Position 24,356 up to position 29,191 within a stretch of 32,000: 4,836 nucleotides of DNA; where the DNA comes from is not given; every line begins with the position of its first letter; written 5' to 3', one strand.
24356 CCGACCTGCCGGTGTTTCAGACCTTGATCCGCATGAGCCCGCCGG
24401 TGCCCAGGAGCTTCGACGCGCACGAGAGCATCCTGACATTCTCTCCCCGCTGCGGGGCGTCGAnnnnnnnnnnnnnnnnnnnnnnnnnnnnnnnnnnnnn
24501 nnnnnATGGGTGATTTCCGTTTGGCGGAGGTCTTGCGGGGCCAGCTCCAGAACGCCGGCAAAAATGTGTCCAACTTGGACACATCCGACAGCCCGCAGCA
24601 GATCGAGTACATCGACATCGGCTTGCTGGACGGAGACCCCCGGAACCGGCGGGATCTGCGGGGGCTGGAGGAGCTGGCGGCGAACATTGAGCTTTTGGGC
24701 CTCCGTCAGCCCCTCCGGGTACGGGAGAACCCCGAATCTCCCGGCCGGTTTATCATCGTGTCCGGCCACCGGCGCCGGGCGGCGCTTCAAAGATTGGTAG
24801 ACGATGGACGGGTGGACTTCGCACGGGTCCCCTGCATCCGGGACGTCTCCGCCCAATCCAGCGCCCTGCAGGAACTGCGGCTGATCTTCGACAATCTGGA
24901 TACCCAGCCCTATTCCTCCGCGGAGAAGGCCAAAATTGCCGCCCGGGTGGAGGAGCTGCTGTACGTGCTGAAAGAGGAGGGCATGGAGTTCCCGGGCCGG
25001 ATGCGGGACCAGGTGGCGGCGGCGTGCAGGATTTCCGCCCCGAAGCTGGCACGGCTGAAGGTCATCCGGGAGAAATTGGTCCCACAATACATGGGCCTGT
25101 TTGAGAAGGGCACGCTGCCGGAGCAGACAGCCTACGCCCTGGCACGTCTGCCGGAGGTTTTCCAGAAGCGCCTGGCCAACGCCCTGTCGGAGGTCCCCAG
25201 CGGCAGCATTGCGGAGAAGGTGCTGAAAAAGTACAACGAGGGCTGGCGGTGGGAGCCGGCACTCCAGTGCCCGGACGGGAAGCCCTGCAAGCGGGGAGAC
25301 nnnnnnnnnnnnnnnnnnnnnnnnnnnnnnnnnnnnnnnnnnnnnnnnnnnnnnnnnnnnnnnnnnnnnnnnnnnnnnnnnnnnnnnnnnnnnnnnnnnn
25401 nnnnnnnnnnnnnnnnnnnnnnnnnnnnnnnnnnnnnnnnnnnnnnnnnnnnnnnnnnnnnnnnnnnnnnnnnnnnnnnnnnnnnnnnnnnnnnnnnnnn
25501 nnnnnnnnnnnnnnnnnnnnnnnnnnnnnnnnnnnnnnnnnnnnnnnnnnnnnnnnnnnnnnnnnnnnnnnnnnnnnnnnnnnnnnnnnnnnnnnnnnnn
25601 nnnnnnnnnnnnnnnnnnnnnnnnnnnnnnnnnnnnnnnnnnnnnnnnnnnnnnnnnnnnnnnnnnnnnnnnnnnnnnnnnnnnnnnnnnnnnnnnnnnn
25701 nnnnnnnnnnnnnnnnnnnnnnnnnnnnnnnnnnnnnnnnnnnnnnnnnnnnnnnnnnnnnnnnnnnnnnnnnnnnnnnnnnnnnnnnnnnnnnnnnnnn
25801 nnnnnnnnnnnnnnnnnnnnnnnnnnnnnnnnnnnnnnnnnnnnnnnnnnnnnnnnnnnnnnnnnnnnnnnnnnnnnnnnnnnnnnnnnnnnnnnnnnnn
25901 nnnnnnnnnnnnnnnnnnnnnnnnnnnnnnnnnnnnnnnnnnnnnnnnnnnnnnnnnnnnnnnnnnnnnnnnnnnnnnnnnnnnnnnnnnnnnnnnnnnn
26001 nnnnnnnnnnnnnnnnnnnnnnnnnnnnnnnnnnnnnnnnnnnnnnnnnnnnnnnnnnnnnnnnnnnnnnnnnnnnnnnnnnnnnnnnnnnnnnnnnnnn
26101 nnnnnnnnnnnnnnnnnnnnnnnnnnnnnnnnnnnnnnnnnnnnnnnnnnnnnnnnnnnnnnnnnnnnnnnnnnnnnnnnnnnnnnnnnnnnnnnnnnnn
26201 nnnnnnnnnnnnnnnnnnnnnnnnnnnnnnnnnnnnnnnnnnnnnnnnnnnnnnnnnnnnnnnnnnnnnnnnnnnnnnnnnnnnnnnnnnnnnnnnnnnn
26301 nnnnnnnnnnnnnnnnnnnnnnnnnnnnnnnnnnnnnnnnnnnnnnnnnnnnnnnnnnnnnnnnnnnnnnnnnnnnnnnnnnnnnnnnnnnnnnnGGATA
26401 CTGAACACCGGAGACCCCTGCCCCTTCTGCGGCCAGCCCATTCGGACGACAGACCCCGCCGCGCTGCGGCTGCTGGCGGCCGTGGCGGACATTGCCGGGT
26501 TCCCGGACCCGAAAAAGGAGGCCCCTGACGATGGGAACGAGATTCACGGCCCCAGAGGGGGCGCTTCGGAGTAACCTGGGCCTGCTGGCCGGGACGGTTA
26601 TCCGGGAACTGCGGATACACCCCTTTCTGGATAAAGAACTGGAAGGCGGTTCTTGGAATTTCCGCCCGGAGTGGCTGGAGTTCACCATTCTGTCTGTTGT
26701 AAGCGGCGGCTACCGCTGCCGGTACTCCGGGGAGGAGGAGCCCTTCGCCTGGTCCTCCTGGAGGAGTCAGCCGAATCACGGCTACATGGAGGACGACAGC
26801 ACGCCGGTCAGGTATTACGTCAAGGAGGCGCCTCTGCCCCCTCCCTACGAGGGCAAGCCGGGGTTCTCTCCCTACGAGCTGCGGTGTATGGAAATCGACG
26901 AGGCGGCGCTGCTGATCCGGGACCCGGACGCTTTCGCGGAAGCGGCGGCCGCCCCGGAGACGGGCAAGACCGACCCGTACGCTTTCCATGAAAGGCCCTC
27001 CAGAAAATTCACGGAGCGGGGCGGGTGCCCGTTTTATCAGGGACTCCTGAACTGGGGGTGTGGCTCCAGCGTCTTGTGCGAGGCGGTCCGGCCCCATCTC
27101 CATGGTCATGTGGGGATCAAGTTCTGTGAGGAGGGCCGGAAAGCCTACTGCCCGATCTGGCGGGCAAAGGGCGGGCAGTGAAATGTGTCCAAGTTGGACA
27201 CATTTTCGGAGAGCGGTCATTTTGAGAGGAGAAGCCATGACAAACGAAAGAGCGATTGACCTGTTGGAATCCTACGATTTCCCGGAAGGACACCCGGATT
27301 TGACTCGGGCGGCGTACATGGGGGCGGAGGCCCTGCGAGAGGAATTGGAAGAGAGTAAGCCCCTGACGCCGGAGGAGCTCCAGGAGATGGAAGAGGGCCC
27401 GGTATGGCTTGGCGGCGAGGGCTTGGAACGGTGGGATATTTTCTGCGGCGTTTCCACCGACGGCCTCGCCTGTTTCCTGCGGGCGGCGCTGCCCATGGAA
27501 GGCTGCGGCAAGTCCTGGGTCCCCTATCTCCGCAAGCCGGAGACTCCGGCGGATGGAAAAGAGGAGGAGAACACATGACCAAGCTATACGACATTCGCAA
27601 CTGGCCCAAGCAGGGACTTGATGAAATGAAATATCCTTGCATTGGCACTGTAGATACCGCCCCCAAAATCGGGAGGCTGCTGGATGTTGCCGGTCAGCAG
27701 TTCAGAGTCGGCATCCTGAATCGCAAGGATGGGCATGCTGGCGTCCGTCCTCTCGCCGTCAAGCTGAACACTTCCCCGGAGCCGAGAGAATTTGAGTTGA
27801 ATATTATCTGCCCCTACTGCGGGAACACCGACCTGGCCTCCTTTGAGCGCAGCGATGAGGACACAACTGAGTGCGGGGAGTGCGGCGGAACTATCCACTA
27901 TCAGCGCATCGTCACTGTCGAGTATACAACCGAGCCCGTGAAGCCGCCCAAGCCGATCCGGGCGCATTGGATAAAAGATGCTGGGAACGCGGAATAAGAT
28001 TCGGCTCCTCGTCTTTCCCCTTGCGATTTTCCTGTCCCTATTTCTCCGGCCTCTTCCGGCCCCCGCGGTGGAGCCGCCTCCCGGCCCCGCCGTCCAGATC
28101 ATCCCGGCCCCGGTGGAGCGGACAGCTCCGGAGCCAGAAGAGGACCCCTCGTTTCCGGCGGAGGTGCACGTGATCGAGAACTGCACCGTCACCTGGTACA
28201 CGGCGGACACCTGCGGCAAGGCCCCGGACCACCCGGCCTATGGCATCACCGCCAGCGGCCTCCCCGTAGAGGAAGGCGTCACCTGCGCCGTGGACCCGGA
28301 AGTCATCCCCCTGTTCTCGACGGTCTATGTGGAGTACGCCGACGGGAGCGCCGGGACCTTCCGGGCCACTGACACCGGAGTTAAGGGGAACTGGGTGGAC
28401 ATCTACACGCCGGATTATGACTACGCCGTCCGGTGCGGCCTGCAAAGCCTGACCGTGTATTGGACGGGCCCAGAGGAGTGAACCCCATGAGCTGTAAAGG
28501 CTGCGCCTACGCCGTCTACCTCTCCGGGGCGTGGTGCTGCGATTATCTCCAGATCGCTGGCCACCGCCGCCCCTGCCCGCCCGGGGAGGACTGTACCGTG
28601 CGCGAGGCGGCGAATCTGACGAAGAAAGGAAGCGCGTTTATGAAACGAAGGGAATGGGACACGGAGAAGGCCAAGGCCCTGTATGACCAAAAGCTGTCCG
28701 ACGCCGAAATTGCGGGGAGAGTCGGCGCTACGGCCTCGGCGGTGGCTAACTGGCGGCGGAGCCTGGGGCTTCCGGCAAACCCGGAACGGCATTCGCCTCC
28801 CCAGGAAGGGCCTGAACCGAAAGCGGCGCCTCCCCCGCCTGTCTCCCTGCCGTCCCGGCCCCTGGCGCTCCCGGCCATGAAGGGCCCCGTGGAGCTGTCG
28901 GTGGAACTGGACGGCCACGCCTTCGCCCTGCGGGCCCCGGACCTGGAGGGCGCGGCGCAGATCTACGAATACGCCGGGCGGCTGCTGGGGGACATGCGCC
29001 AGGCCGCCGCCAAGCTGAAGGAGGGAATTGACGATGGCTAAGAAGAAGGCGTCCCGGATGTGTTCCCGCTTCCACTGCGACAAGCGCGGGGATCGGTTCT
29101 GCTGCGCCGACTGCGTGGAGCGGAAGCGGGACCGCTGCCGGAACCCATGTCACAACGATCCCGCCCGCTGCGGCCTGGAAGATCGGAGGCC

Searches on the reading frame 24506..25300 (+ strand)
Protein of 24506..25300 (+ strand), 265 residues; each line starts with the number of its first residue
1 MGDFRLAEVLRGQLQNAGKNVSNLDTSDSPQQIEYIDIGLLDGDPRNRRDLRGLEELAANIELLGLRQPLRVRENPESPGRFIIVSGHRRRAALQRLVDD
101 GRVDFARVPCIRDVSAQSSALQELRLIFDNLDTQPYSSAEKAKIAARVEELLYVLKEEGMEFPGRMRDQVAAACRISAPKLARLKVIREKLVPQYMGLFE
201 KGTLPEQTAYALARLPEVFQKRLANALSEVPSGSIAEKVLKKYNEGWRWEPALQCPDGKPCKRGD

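Call 80: search_dna_similar(query=window:24506-25300:+, collection=plasmids, mode=protein, max_rows=40, rows=spread, max_evalue=0.001)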
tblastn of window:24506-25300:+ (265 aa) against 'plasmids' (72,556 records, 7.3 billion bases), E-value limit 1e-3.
Records with a match: 160; places in all: 162; records where one place covers at least 80% of the query: 56.
Best place of each record, by identity: <60% 160.
By first word of the organism name: Clostridium 66; Acinetobacter 9; Lactococcus 8; Enterococcus 7; Burkholderia 6; Leisingera 4; Ensifer 4; Xanthomonas 4; Pseudomonas 4; uncultured 4; and 27 more.
By predicted mobility (MOB-suite, as given by PLSDB): mobilizable 81; non-mobilizable 55; conjugative 24.
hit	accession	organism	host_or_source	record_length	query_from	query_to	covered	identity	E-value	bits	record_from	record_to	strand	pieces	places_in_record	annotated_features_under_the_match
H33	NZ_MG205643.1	Paraclostridium sordellii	Equine disease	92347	4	231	86%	33.6%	1e-22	103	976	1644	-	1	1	ParB N-terminal domain-containing protein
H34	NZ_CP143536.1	Clostridium perfringens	Homo sapiens,fecal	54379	4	239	89%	29.0%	9e-20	96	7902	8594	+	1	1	ParB/RepB/Spo0J family partition protein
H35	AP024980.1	Clostridium perfringens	Homo sapiens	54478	4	239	89%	29.0%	9e-20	96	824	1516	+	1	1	parB: Type I partitioning system centromere binding protein ParB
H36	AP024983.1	Clostridium perfringens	Magallana gigas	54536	4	239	89%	29.0%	9e-20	96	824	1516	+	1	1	parB: Type I partitioning centromere binding protein ParB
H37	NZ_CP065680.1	Clostridium perfringens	-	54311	4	239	89%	29.0%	1e-19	95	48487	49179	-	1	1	ParB/RepB/Spo0J family partition protein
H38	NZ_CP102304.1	Clostridium perfringens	swine,mixed culture,fecal sample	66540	4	239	89%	29.0%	3e-19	94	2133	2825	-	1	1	ParB N-terminal domain-containing protein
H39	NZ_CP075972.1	Clostridium perfringens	salmon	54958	4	239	89%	28.6%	2e-19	95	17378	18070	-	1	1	ParB N-terminal domain-containing protein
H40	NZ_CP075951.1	Clostridium perfringens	Pea soup, FP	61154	4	239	89%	28.6%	2e-19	94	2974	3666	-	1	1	ParB N-terminal domain-containing protein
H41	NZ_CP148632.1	Clostridium perfringens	-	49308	4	239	89%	28.2%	8e-19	93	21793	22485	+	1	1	ParB N-terminal domain-containing protein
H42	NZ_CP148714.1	Clostridium perfringens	-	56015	4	221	82%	29.5%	1e-18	92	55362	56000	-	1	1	ParB N-terminal domain-containing protein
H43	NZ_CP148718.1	Clostridium perfringens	Dog,single cell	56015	4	221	82%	29.5%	1e-18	92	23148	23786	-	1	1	ParB N-terminal domain-containing protein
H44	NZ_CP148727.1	Clostridium perfringens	Homo sapiens,single cell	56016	4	221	82%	29.5%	1e-18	92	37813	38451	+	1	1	ParB N-terminal domain-containing protein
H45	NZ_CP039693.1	Agrobacterium larrymoorei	-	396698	10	213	77%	31.5%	6e-6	54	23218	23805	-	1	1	ParB/RepB/Spo0J family partition protein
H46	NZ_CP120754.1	Clostridium perfringens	Hospital wastewater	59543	32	239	78%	29.3%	3e-18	91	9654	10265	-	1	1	ParB N-terminal domain-containing protein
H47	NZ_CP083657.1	Burkholderia vietnamiensis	-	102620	18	223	78%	29.3%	3e-7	59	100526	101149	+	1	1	ParB/RepB/Spo0J family partition protein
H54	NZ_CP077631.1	Clostridium estertheticum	single colony,bovine feces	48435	1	228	86%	22.2%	6e-4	48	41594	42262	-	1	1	ParB N-terminal domain-containing protein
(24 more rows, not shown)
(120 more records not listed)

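Call 81: get_annotated_region(hit=H44, flank=3000)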
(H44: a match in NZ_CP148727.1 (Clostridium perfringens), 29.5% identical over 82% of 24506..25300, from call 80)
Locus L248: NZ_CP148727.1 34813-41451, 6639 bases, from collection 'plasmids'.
description: Clostridium perfringens strain Z1322HCP0014 plasmid pZ1322HCP0014-3, complete sequence
organism: Clostridium perfringens (NCBI taxid 1502)
taxonomy: Bacteria; Bacillota; Clostridia; Eubacteriales; Clostridiaceae; Clostridium; Clostridium perfringens
host: -; source: Homo sapiens,single cell; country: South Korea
typing (MOB-suite, as given by PLSDB): mobilizable; replicon rep_cluster_1713; relaxase MOBP
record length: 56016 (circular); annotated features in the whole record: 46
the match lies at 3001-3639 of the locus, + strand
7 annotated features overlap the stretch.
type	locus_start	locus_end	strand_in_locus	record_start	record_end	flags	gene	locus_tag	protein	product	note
CDS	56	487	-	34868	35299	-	-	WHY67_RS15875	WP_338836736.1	hypothetical protein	-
CDS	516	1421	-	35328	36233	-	-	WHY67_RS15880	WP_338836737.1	helix-turn-helix domain-containing protein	-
CDS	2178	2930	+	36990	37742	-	-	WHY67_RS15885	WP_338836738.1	ParA family protein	-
CDS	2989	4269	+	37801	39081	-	-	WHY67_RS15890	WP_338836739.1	ParB N-terminal domain-containing protein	-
CDS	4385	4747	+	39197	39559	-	-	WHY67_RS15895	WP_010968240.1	hypothetical protein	-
CDS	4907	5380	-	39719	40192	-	-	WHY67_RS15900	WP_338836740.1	hypothetical protein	-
CDS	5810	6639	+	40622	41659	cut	-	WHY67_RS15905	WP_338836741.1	AAA family ATPase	-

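Call 82: get_annotated_region(hit=H54, flank=3000)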
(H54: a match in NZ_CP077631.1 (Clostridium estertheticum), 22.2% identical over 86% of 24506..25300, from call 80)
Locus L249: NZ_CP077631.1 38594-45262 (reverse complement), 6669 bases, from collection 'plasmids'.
description: Clostridium estertheticum strain CF004 plasmid pCF004-C, complete sequence
organism: Clostridium estertheticum (NCBI taxid 238834)
taxonomy: Bacteria; Bacillota; Clostridia; Eubacteriales; Clostridiaceae; Clostridium; Clostridium estertheticum
host: -; source: single colony,bovine feces; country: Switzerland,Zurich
typing (MOB-suite, as given by PLSDB): non-mobilizable
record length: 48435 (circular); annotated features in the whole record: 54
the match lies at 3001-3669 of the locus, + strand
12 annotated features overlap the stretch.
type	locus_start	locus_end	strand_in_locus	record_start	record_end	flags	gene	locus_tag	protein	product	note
CDS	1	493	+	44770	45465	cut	-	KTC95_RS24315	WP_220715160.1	hypothetical protein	-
CDS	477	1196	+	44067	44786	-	-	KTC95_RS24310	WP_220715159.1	restriction endonuclease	GO:0009307 - DNA restriction-modification system [Evidence IEA]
CDS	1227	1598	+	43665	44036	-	-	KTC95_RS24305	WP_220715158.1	hypothetical protein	-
CDS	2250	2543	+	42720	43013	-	-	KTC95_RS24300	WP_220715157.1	hypothetical protein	-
CDS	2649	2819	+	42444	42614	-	-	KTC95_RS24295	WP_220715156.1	hypothetical protein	-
CDS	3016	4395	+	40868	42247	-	-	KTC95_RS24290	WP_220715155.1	ParB N-terminal domain-containing protein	GO:0007059 - chromosome segregation [Evidence IEA]; GO:0000910 - cytokinesis [Evidence IEA]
CDS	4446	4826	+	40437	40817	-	-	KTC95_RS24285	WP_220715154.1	hypothetical protein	-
CDS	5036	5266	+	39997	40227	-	-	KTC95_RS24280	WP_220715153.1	hypothetical protein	-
CDS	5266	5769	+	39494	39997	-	-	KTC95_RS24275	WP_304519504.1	hypothetical protein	-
CDS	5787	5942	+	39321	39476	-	-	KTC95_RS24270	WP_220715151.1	hypothetical protein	-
CDS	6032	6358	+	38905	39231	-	-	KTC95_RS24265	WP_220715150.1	hypothetical protein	-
CDS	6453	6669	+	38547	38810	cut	-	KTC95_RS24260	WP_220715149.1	hypothetical protein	-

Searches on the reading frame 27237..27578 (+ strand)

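Call 31: search_protein_families(library=pfam, proteins=[window:27237-27578:+], max_evalue=0.01)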
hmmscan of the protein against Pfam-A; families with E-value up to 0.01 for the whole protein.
window:27237-27578:+ (113 aa): 0 families

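Call 32: search_protein_families(library=phrogs, proteins=[window:27237-27578:+], max_evalue=0.001)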
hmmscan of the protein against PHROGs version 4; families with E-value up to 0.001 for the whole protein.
window:27237-27578:+ (113 aa): 1 family
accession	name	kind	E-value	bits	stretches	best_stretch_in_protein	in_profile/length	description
phrog_25732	-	unknown function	0.00064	20.6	1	40-105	41-111/113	-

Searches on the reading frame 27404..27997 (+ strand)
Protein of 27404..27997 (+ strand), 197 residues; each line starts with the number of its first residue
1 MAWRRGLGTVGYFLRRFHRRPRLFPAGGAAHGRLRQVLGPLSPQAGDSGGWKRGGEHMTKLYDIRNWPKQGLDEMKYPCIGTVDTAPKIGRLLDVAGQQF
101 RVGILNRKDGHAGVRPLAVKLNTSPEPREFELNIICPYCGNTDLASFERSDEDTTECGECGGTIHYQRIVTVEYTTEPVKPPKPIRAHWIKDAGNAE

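Call 6: search_protein_families(library=pfam, proteins=[window:27404-27997:+], max_evalue=0.01)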
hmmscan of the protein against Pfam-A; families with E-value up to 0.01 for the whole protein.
window:27404-27997:+ (197 aa): 2 families
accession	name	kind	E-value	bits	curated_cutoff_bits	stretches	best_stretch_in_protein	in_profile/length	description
PF13453.11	Zn_ribbon_TFIIB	-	0.00025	20.8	22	1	135-162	1-27/41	Transcription factor zinc-finger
PF08271.17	Zn_Ribbon_TF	-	0.0095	15.9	29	0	135-169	2-34/43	TFIIB zinc-binding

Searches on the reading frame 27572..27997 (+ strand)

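Call 32: search_protein_families(library=phrogs, proteins=[window:27572-27997:+], max_evalue=0.001)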
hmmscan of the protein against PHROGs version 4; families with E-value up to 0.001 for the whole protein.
window:27572-27997:+ (141 aa): 2 families
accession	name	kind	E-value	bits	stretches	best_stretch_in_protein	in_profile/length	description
phrog_14328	-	unknown function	9.5e-17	62.4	1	29-123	30-124/141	-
phrog_6504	-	unknown function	1.9e-08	35.4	1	73-124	3-60/61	-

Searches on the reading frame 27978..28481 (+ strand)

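Call 6: search_protein_families(library=pfam, proteins=[window:27978-28481:+], max_evalue=0.01)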
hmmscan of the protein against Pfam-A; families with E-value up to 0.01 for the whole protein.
window:27978-28481:+ (167 aa): 1 family
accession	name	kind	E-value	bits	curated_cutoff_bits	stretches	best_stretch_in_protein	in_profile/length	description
PF06725.17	3D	-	1.6e-06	28.7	23.8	1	102-157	2-65/72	3D domain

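Call 32: search_protein_families(library=phrogs, proteins=[window:27978-28481:+], max_evalue=0.001)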
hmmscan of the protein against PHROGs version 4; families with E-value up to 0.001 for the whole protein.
window:27978-28481:+ (167 aa): 8 families
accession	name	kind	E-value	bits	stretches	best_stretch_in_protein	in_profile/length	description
phrog_22529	-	unknown function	1.3e-14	55.1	1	68-160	53-143/148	-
phrog_6631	-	unknown function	1.3e-11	45.4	1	69-161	154-248/251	-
phrog_2307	-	other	1.6e-09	38.8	1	70-160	117-208/212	L-alanyl-D-glutamate peptidase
phrog_33758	-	unknown function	3.6e-09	37.6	1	89-160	93-169/173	-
phrog_27183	-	unknown function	3e-07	31.4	1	98-159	128-191/196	-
phrog_20590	-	other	1.2e-06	29.2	1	89-160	168-240/242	peptidase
phrog_18207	-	unknown function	7.9e-06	26.9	1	103-161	180-239/240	-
phrog_25245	-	unknown function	0.00012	22.6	1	87-143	98-152/178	-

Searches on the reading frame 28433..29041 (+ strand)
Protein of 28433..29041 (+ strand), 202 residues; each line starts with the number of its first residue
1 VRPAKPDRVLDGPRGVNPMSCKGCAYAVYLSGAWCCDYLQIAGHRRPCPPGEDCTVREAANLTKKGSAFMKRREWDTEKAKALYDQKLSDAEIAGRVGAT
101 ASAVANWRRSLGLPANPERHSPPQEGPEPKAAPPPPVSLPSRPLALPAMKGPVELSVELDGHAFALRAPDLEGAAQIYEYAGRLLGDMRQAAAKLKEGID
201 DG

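Call 6: search_protein_families(library=pfam, proteins=[window:28433-29041:+], max_evalue=0.01)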
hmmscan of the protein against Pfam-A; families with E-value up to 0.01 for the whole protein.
window:28433-29041:+ (202 aa): 1 family
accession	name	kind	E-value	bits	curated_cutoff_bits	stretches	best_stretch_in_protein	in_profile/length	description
PF13384.12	HTH_23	-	0.007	16.6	24.6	0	82-109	12-39/50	Homeodomain-like domain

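Call 32: search_protein_families(library=phrogs, proteins=[window:28433-29041:+], max_evalue=0.001)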
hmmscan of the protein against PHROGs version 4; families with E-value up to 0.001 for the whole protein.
window:28433-29041:+ (202 aa): 1 family
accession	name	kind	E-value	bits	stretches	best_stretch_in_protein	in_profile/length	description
phrog_664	-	DNA, RNA and nucleotide metabolism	6.7e-05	23.8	1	42-115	7-80/210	DNA binding protein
